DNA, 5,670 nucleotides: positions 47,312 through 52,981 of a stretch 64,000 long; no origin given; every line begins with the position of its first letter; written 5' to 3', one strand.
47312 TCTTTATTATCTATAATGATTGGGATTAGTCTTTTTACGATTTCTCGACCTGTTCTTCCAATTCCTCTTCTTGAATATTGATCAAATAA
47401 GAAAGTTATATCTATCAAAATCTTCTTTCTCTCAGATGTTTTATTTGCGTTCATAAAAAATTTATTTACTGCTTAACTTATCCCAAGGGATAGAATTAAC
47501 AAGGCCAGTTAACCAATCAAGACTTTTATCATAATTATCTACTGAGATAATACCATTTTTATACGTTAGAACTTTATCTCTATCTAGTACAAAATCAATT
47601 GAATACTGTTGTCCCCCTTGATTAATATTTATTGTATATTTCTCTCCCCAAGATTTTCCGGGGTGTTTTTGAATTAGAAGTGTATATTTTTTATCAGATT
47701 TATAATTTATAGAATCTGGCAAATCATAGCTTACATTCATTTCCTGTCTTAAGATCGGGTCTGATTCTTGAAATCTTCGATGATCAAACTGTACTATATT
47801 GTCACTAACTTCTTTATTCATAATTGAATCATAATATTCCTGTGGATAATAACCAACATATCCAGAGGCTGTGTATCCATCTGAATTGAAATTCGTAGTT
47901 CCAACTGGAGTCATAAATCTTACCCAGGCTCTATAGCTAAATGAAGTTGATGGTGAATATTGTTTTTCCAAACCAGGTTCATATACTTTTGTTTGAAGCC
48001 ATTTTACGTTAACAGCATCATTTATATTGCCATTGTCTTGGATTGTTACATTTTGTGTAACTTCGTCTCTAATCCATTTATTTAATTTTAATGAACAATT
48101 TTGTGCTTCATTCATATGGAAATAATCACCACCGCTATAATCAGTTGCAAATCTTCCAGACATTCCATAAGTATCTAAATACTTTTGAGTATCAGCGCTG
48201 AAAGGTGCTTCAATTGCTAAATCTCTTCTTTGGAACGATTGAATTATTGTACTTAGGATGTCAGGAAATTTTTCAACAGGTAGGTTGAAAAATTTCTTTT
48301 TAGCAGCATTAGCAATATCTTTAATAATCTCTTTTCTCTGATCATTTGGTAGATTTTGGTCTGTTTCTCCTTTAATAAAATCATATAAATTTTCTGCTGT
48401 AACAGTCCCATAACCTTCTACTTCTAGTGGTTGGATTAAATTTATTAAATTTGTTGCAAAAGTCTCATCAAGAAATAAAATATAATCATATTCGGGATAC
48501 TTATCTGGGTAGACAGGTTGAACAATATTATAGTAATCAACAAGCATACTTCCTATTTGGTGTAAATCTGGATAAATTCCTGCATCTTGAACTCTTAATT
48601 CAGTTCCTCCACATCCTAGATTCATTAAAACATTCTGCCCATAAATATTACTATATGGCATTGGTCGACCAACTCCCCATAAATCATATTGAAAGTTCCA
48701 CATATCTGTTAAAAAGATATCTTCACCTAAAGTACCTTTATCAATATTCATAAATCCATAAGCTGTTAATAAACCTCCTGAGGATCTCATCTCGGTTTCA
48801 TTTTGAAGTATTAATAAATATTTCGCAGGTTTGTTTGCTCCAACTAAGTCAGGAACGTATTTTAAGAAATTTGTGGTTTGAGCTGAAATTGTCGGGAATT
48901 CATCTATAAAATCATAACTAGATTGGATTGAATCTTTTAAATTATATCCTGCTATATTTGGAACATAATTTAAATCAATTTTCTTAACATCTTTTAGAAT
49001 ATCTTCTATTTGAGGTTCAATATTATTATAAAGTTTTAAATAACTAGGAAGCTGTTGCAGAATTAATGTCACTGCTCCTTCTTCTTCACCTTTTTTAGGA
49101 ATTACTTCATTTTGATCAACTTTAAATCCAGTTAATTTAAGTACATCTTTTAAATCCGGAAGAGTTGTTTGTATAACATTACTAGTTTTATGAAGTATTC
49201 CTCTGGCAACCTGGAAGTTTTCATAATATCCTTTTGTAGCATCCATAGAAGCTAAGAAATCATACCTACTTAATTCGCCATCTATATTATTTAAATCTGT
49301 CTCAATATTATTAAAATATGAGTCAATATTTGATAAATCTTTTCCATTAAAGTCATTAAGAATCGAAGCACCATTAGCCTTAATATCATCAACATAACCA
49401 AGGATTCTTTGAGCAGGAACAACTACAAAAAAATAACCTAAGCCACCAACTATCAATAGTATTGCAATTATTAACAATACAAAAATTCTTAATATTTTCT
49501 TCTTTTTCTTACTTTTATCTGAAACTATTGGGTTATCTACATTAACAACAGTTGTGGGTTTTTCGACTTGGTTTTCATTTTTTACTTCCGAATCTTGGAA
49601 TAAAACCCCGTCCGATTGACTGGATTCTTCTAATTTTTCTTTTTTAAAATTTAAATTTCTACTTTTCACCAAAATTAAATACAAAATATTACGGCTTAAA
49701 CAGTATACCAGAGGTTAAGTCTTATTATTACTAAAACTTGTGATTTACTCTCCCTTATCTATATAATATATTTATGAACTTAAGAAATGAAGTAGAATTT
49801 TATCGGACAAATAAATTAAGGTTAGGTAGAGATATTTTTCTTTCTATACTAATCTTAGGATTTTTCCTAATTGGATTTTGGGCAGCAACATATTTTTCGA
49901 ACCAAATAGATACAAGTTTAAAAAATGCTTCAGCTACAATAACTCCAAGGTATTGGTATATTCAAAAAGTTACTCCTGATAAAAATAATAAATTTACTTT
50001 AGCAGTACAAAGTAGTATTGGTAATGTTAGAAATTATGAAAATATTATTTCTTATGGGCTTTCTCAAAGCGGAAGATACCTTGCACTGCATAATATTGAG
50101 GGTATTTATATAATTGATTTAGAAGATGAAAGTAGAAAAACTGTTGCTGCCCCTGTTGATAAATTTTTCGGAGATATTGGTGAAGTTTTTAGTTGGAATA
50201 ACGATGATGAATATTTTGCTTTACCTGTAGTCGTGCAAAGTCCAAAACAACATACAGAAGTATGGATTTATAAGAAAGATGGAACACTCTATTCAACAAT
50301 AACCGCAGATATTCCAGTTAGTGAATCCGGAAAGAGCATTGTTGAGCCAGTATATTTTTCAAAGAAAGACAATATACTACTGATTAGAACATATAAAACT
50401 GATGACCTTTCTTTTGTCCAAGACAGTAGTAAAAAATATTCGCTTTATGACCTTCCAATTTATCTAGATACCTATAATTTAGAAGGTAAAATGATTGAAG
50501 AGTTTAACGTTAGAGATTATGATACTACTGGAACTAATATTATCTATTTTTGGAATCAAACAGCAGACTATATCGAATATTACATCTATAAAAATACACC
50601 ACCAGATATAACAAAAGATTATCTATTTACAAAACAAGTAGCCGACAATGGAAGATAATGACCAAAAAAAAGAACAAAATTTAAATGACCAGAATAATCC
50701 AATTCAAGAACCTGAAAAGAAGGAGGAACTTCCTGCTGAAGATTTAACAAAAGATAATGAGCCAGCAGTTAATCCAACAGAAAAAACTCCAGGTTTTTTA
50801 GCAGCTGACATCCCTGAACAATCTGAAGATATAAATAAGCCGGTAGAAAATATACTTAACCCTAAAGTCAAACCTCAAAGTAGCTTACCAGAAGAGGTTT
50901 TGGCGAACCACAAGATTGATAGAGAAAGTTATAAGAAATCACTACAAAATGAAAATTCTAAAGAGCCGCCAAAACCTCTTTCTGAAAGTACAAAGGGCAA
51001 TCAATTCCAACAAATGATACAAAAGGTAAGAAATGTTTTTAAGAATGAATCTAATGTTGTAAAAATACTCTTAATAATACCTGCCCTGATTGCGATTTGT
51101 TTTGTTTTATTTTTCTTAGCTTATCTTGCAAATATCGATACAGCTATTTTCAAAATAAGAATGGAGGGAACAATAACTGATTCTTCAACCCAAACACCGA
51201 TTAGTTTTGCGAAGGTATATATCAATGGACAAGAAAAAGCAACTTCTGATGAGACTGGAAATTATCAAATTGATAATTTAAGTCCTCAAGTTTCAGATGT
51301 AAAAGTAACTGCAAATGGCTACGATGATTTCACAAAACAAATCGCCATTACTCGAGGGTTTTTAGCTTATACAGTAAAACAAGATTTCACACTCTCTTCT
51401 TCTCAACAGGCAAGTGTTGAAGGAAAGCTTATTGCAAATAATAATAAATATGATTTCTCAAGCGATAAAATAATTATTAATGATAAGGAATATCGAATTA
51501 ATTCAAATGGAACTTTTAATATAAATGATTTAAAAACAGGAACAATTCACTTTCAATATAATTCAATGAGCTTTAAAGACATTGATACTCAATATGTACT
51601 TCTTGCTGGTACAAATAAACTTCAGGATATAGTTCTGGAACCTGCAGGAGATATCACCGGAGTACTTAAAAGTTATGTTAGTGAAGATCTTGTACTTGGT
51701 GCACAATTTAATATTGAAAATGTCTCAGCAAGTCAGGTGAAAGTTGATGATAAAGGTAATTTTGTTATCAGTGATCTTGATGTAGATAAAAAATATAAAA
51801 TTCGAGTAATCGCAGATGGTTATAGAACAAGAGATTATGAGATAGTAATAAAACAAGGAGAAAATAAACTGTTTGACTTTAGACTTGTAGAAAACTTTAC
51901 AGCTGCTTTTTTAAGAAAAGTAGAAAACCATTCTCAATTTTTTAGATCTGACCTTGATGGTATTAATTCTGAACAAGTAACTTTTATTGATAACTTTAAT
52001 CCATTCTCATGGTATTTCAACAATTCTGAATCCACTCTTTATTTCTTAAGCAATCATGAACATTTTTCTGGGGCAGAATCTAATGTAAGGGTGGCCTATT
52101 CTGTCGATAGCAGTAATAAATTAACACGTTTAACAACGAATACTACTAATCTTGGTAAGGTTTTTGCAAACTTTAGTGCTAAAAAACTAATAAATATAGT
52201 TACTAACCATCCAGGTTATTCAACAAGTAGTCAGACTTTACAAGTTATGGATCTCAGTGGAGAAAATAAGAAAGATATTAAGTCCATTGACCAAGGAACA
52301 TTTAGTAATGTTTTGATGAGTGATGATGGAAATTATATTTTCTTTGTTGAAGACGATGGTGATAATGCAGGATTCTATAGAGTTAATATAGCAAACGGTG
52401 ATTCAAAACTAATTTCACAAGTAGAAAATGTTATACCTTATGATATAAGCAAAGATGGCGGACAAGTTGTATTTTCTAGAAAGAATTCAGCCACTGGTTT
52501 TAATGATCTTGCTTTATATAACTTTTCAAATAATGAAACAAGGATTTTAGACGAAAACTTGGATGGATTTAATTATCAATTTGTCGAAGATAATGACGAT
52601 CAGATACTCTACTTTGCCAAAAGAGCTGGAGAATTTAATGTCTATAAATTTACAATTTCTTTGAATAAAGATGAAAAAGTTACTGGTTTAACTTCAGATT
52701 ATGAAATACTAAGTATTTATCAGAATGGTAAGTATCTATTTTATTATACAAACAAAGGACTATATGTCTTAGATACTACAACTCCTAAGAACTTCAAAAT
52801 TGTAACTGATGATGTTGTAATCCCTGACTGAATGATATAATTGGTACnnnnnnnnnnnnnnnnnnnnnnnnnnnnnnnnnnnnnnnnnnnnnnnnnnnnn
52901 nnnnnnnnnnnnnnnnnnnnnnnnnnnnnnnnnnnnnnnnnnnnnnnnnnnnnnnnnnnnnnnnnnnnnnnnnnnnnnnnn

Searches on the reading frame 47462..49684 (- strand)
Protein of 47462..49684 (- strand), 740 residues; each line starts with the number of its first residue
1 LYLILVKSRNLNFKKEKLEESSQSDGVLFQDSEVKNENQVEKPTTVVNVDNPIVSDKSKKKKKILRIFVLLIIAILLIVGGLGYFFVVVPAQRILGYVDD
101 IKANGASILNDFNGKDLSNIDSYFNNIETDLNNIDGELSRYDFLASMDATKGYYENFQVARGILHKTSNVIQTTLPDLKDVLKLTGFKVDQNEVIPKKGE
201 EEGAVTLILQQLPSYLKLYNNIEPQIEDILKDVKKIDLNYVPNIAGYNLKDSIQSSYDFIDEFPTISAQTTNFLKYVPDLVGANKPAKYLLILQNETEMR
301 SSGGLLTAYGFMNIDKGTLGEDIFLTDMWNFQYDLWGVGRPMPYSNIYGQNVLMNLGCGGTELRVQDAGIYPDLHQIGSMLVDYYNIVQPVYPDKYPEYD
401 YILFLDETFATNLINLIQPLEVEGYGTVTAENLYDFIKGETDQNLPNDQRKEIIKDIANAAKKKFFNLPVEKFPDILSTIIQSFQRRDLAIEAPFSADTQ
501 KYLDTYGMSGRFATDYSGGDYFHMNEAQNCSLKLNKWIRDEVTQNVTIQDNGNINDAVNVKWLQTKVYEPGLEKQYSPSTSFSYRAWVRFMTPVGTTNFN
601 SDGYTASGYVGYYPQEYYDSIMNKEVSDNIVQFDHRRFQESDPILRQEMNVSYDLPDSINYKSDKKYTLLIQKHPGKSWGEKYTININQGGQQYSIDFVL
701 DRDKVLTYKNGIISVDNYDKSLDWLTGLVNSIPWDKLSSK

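Call 32: search_protein_families(library=pfam, proteins=[window:47462-49684:-], max_evalue=0.001)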
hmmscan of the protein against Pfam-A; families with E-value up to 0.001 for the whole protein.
window:47462-49684:- (740 aa): 1 family
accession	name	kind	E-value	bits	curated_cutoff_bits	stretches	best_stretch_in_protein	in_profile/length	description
PF13196.11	DUF4012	-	2.2e-13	51.3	28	1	285-438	2-140/144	Protein of unknown function (DUF4012)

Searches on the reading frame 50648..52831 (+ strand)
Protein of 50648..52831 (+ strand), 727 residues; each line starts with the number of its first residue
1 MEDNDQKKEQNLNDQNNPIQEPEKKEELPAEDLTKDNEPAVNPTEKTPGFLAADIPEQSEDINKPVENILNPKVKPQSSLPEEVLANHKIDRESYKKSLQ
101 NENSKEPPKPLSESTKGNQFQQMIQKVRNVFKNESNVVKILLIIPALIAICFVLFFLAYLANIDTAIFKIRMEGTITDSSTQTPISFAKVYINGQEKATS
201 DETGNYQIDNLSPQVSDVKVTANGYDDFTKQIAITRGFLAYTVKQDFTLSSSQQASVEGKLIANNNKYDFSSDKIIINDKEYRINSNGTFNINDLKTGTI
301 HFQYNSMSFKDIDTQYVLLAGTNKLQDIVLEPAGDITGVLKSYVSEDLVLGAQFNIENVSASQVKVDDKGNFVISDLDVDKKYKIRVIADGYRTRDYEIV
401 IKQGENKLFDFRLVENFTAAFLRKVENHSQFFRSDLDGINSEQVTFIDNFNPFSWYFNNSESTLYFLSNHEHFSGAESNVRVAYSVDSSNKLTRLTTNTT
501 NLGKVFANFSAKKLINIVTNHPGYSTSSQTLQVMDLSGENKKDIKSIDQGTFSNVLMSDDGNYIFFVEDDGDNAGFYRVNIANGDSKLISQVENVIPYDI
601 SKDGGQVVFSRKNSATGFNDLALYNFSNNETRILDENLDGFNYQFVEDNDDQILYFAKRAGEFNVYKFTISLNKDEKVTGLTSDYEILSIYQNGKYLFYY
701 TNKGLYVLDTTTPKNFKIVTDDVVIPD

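Call 32: search_protein_families(library=pfam, proteins=[window:50648-52831:+], max_evalue=0.001)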
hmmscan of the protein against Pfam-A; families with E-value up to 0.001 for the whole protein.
window:50648-52831:+ (727 aa): 2 families
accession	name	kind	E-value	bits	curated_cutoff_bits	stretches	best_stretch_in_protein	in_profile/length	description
PF13620.12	CarboxypepD_reg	-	1.6e-22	80.1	32.3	2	172-238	2-73/82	Carboxypeptidase regulatory-like domain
PF13715.12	CarbopepD_reg_2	-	8.4e-17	61.4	32.2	1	173-238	2-68/88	CarboxypepD_reg-like domain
